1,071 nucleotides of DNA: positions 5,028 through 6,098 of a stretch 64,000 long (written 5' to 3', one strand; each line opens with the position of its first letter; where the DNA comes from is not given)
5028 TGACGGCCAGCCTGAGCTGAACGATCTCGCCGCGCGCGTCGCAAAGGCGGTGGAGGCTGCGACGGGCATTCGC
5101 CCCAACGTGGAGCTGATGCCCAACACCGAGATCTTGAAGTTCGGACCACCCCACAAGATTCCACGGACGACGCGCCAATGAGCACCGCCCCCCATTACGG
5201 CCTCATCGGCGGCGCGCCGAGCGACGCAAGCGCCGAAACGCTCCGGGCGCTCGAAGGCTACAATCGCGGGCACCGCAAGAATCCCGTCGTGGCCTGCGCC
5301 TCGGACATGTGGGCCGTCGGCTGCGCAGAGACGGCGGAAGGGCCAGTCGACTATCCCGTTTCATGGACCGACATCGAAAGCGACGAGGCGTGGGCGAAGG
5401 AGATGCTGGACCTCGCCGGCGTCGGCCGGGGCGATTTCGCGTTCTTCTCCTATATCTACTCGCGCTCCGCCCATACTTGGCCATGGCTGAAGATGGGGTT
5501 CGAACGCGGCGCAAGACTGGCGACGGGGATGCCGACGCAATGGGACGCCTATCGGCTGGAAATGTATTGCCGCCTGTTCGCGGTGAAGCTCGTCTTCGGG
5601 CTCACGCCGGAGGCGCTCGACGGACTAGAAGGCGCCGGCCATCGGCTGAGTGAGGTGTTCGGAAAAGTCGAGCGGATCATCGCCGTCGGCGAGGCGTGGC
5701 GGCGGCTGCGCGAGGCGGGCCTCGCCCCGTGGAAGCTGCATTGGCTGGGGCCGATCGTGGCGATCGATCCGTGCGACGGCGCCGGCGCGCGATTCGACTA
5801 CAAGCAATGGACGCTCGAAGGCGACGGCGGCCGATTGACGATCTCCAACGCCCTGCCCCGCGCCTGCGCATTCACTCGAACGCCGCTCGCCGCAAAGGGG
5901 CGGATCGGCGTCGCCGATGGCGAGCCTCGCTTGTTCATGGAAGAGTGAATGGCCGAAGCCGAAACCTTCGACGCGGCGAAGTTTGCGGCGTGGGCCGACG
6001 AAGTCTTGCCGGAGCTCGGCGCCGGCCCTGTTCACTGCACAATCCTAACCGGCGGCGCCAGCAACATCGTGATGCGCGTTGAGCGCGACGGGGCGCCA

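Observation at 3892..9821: Split ACAD10/11-type (LvaA/LvaC-like) kinase plus ACAD module behind a PaaK-type ligase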

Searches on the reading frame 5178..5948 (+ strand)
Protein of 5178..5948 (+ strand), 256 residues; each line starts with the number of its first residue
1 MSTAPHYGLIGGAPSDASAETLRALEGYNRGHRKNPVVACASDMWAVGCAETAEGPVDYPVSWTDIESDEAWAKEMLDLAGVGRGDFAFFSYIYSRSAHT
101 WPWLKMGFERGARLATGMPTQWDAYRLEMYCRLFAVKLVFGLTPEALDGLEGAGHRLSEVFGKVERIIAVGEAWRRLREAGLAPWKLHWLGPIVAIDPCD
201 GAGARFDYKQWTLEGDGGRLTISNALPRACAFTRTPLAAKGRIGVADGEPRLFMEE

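Call 4: search_protein_families(library=pfam, proteins=[window:5178-5948:+], max_evalue=0.01)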
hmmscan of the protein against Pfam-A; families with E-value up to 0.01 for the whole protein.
window:5178-5948:+ (256 aa): 0 families

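Call 5: search_protein_families(library=ncbifam, proteins=[window:5178-5948:+], max_evalue=0.01)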
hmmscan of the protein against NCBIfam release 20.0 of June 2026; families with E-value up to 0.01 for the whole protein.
window:5178-5948:+ (256 aa): 0 families

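Call 11: find_encoding_contigs(protein=window:5178-5948:+, flank=10000, max_places=6)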
Protein window:5178-5948:+ (256 aa): 9 contigs read that carry it; 6 places shown.
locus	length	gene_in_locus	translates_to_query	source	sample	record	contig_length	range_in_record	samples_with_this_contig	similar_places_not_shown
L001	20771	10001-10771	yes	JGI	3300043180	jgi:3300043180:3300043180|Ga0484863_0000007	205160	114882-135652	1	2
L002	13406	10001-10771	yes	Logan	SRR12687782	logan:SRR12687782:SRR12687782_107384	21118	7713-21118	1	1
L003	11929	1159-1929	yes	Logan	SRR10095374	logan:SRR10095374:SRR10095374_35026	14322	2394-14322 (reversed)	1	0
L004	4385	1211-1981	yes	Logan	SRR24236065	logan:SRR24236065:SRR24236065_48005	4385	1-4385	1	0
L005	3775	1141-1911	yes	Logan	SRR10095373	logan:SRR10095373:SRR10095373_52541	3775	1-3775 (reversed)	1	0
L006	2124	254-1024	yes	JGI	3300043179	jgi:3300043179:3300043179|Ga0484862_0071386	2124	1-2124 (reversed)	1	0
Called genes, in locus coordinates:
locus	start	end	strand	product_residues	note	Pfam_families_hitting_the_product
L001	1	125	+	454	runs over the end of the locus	PF06863:DUF1254, PF06742:DUF1214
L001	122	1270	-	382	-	PF06441:EHN, PF00561:Abhydrolase_1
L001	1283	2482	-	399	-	PF06742:DUF1214 (faint)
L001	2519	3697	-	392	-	PF13469:Sulfotransfer_3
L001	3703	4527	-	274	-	PF10118:Metal_hydrol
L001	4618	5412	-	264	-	PF00106:adh_short, PF08659:KR, PF01370:Epimerase (faint), PF13561:adh_short_C2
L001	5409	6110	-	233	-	PF00106:adh_short, PF13561:adh_short_C2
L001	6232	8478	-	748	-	PF07715:Plug, PF00593:TonB_dep_Rec_b-barrel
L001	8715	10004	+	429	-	-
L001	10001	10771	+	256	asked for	-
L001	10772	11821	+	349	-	PF01636:APH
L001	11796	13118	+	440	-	PF02771:Acyl-CoA_dh_N, PF02770:Acyl-CoA_dh_M, PF00441:Acyl-CoA_dh_1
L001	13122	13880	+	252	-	PF23441:SDR, PF00106:adh_short, PF08659:KR, PF13561:adh_short_C2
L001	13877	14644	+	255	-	PF00106:adh_short, PF08659:KR, PF23441:SDR (weak), PF13561:adh_short_C2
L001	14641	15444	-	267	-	PF23441:SDR, PF00106:adh_short, PF08659:KR, PF13561:adh_short_C2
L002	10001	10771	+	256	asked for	-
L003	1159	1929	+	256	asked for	-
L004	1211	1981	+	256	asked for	-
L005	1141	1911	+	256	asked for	-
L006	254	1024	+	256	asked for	-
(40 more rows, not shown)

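Call 12: find_homologous_proteins(query=window:5178-5948:+, max_evalue=0.001)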
Query window:5178-5948:+ (256 aa): 24 proteins with E <= 0.001 among 4375 candidates.
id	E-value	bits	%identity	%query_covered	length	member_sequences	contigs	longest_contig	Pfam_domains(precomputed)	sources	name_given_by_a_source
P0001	4.0e-174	595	100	100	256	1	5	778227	-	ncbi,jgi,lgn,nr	ncbi:MAG: hypothetical protein HXY28_00330 [Hydrogenophilaceae bacterium]|jgi:hypothetical protein|n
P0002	4.1e-138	477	79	100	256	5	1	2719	-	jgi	jgi:hypothetical protein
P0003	3.0e-135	468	78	100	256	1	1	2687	-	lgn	-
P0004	7.2e-134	463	76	100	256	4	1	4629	-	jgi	jgi:hypothetical protein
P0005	2.4e-132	458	76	100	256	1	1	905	-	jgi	jgi:hypothetical protein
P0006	5.4e-132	457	77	100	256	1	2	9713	-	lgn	-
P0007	2.8e-130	452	74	100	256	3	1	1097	-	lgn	-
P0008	2.1e-129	449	71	100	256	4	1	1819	-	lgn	-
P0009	1.6e-127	443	75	99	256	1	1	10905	-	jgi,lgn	jgi:hypothetical protein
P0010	1.9e-127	442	73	100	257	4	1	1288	-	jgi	jgi:hypothetical protein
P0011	3.4e-127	441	82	89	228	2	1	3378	-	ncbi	-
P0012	7.9e-127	440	72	100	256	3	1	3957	-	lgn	-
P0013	9.4e-127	440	75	100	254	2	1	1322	-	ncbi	-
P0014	5.2e-126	438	72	100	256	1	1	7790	-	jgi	jgi:hypothetical protein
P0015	9.6e-126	437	73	99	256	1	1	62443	-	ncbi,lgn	ncbi:MAG: hypothetical protein AB7O98_14290 [Hyphomonadaceae bacterium]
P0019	1.9e-121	423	70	100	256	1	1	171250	-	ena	-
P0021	2.1e-93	331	59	98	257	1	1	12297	-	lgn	-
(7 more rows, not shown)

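Call 17: find_encoding_contigs(protein=P0021, flank=8000, max_places=2)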
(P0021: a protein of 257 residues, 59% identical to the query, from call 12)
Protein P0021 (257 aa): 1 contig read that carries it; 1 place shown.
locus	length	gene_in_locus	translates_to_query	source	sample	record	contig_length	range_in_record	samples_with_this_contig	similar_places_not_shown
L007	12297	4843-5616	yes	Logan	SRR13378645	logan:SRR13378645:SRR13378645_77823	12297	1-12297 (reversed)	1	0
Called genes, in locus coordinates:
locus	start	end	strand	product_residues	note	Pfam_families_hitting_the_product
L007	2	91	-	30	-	?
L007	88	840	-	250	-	PF00106:adh_short (weak), PF13561:adh_short_C2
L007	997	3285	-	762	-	PF07715:Plug, PF00593:TonB_dep_Rec_b-barrel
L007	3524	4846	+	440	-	-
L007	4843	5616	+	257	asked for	-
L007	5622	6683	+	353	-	PF01636:APH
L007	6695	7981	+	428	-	PF02771:Acyl-CoA_dh_N, PF02770:Acyl-CoA_dh_M, PF00441:Acyl-CoA_dh_1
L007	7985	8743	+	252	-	PF23441:SDR, PF00106:adh_short, PF01370:Epimerase (weak), PF08659:KR, PF13561:adh_short_C2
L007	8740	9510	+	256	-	PF00106:adh_short, PF01370:Epimerase (faint), PF08659:KR, PF23441:SDR, PF13561:adh_short_C2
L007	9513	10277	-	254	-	PF23441:SDR (weak), PF00106:adh_short, PF08659:KR, PF13561:adh_short_C2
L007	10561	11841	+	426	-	PF03137:OATP (faint), PF07690:MFS_1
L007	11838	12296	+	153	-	?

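Call 18: find_encoding_contigs(protein=P0019, flank=10000, max_places=2)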
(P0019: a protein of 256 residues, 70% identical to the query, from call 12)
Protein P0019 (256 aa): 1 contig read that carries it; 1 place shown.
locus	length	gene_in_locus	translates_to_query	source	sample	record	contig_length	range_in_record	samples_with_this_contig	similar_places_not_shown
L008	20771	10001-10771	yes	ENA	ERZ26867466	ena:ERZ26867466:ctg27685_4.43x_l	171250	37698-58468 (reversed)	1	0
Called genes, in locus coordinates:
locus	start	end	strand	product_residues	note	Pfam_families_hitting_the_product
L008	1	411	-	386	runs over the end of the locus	PF13469:Sulfotransfer_3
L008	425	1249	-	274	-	PF10118:Metal_hydrol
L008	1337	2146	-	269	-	PF00106:adh_short, PF08659:KR, PF13561:adh_short_C2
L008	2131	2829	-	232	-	PF00106:adh_short (weak), PF13561:adh_short_C2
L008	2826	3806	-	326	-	PF00106:adh_short, PF08659:KR, PF13561:adh_short_C2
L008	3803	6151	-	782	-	PF00884:Sulfatase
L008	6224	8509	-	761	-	PF07715:Plug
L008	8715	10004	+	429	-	PF00501:AMP-binding (weak)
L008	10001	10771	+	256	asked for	-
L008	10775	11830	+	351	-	PF01636:APH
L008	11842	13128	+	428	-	PF02771:Acyl-CoA_dh_N, PF02770:Acyl-CoA_dh_M, PF00441:Acyl-CoA_dh_1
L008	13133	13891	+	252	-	PF23441:SDR, PF00106:adh_short, PF08659:KR, PF13561:adh_short_C2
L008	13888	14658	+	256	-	PF00106:adh_short, PF01370:Epimerase (weak), PF08659:KR, PF23441:SDR (weak), PF13561:adh_short_C2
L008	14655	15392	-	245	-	PF00106:adh_short, PF08659:KR, PF23441:SDR, PF13561:adh_short_C2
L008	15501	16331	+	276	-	PF19327:Ap4A_phos_N, PF09830:ATP_transf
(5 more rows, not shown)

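Call 19: find_encoding_contigs(protein=P0015, flank=10000, max_places=2)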
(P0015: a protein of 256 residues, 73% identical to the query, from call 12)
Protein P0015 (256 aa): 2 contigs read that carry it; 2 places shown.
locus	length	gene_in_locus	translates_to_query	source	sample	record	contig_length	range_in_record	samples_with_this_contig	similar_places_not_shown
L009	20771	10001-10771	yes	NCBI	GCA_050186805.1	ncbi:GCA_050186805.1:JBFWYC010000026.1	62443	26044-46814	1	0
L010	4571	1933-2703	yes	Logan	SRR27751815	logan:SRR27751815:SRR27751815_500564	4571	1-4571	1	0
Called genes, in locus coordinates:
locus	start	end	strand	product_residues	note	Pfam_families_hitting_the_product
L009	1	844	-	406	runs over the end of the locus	PF06742:DUF1214 (faint)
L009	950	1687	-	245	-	PF00378:ECH_1, PF16113:ECH_2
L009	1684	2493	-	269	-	PF00106:adh_short, PF08659:KR, PF13561:adh_short_C2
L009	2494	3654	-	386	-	PF13469:Sulfotransfer_3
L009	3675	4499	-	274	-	PF10118:Metal_hydrol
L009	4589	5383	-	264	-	PF00106:adh_short, PF08659:KR, PF13561:adh_short_C2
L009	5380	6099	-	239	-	PF00106:adh_short (weak), PF13561:adh_short_C2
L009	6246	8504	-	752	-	PF07715:Plug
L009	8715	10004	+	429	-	PF00501:AMP-binding (faint)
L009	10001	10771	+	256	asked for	-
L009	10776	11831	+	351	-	PF01636:APH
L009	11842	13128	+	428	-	PF02771:Acyl-CoA_dh_N, PF02770:Acyl-CoA_dh_M, PF00441:Acyl-CoA_dh_1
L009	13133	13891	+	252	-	PF23441:SDR, PF00106:adh_short, PF01370:Epimerase (weak), PF08659:KR, PF13561:adh_short_C2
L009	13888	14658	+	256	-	PF00106:adh_short, PF01370:Epimerase (weak), PF08659:KR, PF23441:SDR (weak), PF13561:adh_short_C2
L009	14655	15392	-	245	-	PF00106:adh_short, PF23441:SDR (weak), PF08659:KR, PF13561:adh_short_C2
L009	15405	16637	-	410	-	PF07690:MFS_1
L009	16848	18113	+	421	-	PF03137:OATP (faint), PF07690:MFS_1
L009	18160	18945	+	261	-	PF09339:HTH_IclR (weak), PF01614:IclR_C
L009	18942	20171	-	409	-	PF04909:Amidohydro_2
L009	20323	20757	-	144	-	PF13279:4HBT_2, PF03061:4HBT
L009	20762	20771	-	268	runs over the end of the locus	PF00378:ECH_1, PF16113:ECH_2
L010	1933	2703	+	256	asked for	-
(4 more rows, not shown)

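Call 21: search_protein_representatives(alignment_id=A1)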
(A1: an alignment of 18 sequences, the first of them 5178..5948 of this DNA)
Query: 18 sequences, 256 profile positions. Proteins with E-value up to 0.001 (for the whole library): 243; up to 1e-10: 156; up to 1e-30: 18. The best 150 are listed.
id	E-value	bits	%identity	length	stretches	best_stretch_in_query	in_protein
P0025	3.3e-95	334.8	-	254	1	5-254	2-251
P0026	1.8e-80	286.4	-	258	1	5-255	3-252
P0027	1.3e-50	188.6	-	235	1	34-247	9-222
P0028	6.3e-45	170.0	-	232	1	44-247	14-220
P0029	5.5e-44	166.9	-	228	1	41-245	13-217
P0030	5.4e-42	160.4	-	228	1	42-254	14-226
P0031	3.7e-41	157.6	-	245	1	38-252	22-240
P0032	1.6e-40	155.5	-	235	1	42-244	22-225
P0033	1.0e-37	146.3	-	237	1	41-254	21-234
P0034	1.1e-37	146.3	-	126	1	129-254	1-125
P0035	2.7e-34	135.1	-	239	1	45-254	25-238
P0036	2.0e-33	132.3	-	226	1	37-244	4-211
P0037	5.7e-33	130.8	-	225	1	43-245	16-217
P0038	7.7e-33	130.4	-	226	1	43-254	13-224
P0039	3.0e-32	128.4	-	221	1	55-245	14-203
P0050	8.2e-27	110.6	-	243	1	43-245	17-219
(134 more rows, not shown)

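Call 23: predict_structure(alignment_id=A1)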
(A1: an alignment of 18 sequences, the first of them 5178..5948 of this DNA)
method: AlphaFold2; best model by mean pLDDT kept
length: 256 residues; sequences in the alignment: 18
mean_pLDDT: 84.3   pTM: 0.81
mean pLDDT of the five models: 84.3, 83.3, 83.1, 81.3, 78.1
residues with pLDDT >= 90: 148; 70-90: 67; 50-70: 23; < 50: 18
segments of 3 or more residues with pLDDT < 50: 1-18
pLDDT, mean of each block of 10 residues (from residue 1): 37 42 56 70 81 88 88 95 93 70 88 82 86 94 93 95 96 96 95 94 95 90 93 94 94 87
secondary structure, 60 per line:
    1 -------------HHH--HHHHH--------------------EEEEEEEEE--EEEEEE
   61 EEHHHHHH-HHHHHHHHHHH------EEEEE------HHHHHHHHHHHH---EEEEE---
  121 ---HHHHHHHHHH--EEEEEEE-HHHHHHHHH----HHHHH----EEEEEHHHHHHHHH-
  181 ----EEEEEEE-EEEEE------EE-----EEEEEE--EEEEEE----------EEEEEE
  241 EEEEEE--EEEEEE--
elements in order: H19-23 E44-52 E55-62 H63-68 H70-80 E87-91 H98-109 E113-117 H124-133 E136-142 H144-152 H157-161 E166-170 H171-179 E185-191 E193-197 E211-216 E219-224 E235-246 E249-254

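Call 26: fold_search(model_id=the predicted structure, library=pdb)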
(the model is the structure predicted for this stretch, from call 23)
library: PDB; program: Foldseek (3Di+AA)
matches with E <= 10: 1769; with E <= 0.001: 302
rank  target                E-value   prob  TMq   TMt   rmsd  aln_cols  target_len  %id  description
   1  2y27_B                2.1e-09  1.00  0.62  0.40   4.0       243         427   16  crystal structure of PaaK1 in complex with ATP from Burkholderia cenocepacia (released 2011-05-04)
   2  2y4o_A                4.6e-09  1.00  0.61  0.39   4.3       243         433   16  Crystal Structure of PaaK2 in complex with phenylacetyl adenylate (released 2011-03-09)
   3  4r1m_A                5.8e-09  1.00  0.60  0.37   5.0       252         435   13  Crystal structure of a Putative Acyl-CoA ligase (BT_0428) from Bacteroides thetaiotaomicron VPI-5482 at 2.48 A resolut (released 2014-08-27)
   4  4r1l_A                6.6e-09  1.00  0.60  0.38   5.0       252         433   14  Crystal structure of a Putative Acyl-CoA ligase (BT_0428) from Bacteroides thetaiotaomicron VPI-5482 at 2.42 A resolut (released 2014-08-27)
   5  2y27_A                7.5e-09  1.00  0.63  0.40   4.0       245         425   16  crystal structure of PaaK1 in complex with ATP from Burkholderia cenocepacia (released 2011-05-04)
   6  4r1m_C                8.4e-09  1.00  0.60  0.38   5.0       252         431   13  Crystal structure of a Putative Acyl-CoA ligase (BT_0428) from Bacteroides thetaiotaomicron VPI-5482 at 2.48 A resolut (released 2014-08-27)
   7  4rvn_B                1.3e-08  1.00  0.61  0.39   9.4       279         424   13  Crystal structure of a Putative Acyl-CoA ligase (BT_0428) from Bacteroides thetaiotaomicron VPI-5482 at 2.20 A resolut (released 2015-01-21)
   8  2y4n_B                1.5e-08  1.00  0.61  0.40   4.2       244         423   16  PaaK1 in complex with phenylacetyl adenylate (released 2011-03-01)
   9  4rvo_B                1.5e-08  1.00  0.61  0.39   9.5       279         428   13  Crystal structure of a Putative Acyl-CoA ligase (BT_0428) from Bacteroides thetaiotaomicron VPI-5482 at 2.41 A resolut (released 2014-12-31)
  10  2y4n_A                1.5e-08  1.00  0.61  0.39   4.2       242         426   15  PaaK1 in complex with phenylacetyl adenylate (released 2011-03-01)
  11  2y4o_B                1.6e-08  1.00  0.59  0.38   4.4       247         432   16  Crystal Structure of PaaK2 in complex with phenylacetyl adenylate (released 2011-03-09)
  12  6he2_A                1.7e-08  1.00  0.61  0.37   4.1       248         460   13  Crystal structure of an open conformation of 2-Hydroxyisobutyryl-CoA Ligase (HCL) in complex with 2-HIB-AMP and CoA (released 2019-08-28)
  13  4r1l_C                1.7e-08  1.00  0.60  0.38   5.0       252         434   13  Crystal structure of a Putative Acyl-CoA ligase (BT_0428) from Bacteroides thetaiotaomicron VPI-5482 at 2.42 A resolut (released 2014-08-27)
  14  6he2_B                1.9e-08  1.00  0.62  0.39   4.0       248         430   14  Crystal structure of an open conformation of 2-Hydroxyisobutyryl-CoA Ligase (HCL) in complex with 2-HIB-AMP and CoA (released 2019-08-28)
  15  4r1l_B                2.4e-08  1.00  0.60  0.39   4.6       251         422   14  Crystal structure of a Putative Acyl-CoA ligase (BT_0428) from Bacteroides thetaiotaomicron VPI-5482 at 2.42 A resolut (released 2014-08-27)
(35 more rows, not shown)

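Call 28: find_encoding_contigs(protein=P0029, flank=8000, max_places=2)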
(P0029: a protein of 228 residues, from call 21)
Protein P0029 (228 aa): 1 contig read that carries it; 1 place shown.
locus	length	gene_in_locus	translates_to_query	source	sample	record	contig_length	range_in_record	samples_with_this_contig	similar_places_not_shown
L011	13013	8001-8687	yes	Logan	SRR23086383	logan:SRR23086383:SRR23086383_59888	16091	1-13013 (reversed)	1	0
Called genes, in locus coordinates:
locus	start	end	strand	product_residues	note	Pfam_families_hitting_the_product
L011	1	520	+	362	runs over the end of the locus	PF04909:Amidohydro_2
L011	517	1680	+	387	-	PF22691:Thiolase_C_1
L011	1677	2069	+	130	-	PF12172:zf-ChsH2, PF01796:OB_ChsH2_C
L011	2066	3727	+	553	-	PF00501:AMP-binding, PF13193:AMP-binding_C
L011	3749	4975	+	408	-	PF00067:p450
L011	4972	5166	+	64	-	PF06902:Fer4_19, PF13459:Fer4_15, PF13370:Fer4_13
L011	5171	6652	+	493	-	PF00171:Aldedh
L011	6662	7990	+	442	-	-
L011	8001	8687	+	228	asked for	-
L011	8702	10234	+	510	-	PF00501:AMP-binding, PF13193:AMP-binding_C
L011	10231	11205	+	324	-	PF03060:NMO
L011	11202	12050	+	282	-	PF00378:ECH_1, PF16113:ECH_2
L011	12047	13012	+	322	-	?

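Call 29: find_encoding_contigs(protein=P0027, flank=8000, max_places=2)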
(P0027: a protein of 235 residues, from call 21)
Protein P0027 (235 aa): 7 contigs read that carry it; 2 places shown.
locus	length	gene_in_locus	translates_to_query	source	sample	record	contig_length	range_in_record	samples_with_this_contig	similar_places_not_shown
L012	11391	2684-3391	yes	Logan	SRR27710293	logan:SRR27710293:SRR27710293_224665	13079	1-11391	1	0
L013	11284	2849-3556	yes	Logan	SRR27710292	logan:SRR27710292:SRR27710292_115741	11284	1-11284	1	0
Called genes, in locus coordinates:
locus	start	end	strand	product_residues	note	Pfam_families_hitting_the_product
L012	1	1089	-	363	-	?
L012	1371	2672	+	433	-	-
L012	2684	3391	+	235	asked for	-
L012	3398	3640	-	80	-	-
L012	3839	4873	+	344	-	PF12833:HTH_18, PF00165:HTH_AraC (weak)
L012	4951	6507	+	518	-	PF00501:AMP-binding, PF13193:AMP-binding_C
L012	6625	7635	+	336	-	PF01965:DJ-1_PfpI, PF00165:HTH_AraC (weak), PF12833:HTH_18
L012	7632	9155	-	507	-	PF00501:AMP-binding, PF13193:AMP-binding_C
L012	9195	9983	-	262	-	PF00106:adh_short, PF08659:KR, PF13561:adh_short_C2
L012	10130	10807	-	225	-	PF00440:TetR_N, PF16859:TetR_C_11, PF14246:TetR_C_7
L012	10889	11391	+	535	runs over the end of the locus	PF00732:GMC_oxred_N, PF00890:FAD_binding_2 (faint), PF01266:DAO (faint), PF05199:GMC_oxred_C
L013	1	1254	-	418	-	?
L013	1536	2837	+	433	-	-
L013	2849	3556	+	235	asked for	-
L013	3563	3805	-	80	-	-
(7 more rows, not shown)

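Call 30: find_encoding_contigs(protein=P0050, flank=8000, max_places=2)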
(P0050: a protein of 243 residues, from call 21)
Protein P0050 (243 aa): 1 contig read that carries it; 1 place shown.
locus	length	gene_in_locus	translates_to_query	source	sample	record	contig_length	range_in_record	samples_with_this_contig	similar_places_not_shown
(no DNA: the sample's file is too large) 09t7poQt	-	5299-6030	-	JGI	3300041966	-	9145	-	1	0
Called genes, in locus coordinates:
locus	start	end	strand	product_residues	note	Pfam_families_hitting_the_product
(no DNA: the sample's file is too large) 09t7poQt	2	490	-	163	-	?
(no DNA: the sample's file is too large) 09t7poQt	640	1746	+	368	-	PF00355:Rieske, PF19298:KshA_C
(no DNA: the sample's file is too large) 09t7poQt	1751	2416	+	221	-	PF00440:TetR_N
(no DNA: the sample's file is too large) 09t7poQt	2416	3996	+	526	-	PF00501:AMP-binding, PF13193:AMP-binding_C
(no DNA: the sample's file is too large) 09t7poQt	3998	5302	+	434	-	-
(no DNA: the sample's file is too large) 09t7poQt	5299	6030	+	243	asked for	-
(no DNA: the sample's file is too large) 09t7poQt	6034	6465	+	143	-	PF12973:Cupin_7 (weak)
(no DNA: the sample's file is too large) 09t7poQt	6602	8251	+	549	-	PF05977:MFS_3, PF07690:MFS_1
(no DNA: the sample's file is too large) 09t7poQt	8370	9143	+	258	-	?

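Call 31: find_encoding_contigs(protein=P0026, flank=8000, max_places=2)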
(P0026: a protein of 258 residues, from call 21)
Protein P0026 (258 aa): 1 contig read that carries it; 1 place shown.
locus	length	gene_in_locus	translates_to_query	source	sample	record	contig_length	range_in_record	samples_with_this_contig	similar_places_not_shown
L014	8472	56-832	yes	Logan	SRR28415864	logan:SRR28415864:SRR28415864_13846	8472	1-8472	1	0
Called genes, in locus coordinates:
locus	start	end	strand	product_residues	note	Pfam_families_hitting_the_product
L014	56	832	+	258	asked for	-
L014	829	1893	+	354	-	PF01636:APH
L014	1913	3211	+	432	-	PF02771:Acyl-CoA_dh_N, PF02770:Acyl-CoA_dh_M, PF00441:Acyl-CoA_dh_1, PF08028:Acyl-CoA_dh_2 (weak)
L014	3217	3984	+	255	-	PF23441:SDR (weak), PF00106:adh_short, PF08659:KR, PF13561:adh_short_C2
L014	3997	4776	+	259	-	PF00106:adh_short, PF01370:Epimerase (faint), PF08659:KR, PF13561:adh_short_C2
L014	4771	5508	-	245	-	PF00106:adh_short, PF08659:KR, PF13561:adh_short_C2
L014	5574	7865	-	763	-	PF07715:Plug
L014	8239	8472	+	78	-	?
